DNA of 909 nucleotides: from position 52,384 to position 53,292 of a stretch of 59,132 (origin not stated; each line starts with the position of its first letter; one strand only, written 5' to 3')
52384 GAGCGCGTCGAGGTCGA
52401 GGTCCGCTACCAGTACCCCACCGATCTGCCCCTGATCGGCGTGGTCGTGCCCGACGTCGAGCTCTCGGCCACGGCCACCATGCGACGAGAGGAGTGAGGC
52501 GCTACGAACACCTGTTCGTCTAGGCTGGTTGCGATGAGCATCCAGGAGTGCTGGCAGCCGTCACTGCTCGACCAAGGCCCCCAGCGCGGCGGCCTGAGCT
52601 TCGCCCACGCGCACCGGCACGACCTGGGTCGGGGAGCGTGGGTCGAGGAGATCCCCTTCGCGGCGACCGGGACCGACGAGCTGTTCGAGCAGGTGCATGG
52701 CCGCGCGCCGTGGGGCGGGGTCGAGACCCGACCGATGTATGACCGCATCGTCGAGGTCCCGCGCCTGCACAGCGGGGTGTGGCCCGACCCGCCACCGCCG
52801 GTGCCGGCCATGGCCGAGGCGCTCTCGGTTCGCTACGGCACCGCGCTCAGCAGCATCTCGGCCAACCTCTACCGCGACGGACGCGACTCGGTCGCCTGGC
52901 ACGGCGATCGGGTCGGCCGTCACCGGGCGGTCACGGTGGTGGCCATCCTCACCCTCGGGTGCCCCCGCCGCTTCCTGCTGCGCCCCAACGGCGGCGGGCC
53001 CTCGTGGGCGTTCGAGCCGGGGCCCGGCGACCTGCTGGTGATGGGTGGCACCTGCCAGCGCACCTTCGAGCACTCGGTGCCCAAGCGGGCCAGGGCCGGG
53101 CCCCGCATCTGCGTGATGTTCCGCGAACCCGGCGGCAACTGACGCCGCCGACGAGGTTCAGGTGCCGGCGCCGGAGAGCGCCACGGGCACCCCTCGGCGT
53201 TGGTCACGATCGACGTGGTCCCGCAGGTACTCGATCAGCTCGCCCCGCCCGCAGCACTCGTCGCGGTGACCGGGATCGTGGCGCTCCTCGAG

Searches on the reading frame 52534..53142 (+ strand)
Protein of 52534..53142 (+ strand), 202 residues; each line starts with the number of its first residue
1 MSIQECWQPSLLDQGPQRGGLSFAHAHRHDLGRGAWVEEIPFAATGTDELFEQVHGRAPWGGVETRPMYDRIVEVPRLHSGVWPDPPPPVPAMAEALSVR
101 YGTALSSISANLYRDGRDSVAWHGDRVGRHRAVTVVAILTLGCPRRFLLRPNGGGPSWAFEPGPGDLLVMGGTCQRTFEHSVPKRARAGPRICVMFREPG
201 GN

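Call 35: search_protein_families(library=pfam, proteins=[window:52534-53142:+], max_evalue=0.01)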
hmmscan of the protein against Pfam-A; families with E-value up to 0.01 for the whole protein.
window:52534-53142:+ (202 aa): 1 family
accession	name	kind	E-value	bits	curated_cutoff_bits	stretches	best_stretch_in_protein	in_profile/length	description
PF13532.12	2OG-FeII_Oxy_2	-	8.6e-13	49.4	31.2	1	72-188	59-176/194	2OG-Fe(II) oxygenase superfamily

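Call 36: search_protein_families(library=ncbifam, proteins=[window:52534-53142:+], max_evalue=0.001)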
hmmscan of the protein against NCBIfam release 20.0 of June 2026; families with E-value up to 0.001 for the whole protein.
window:52534-53142:+ (202 aa): 0 families
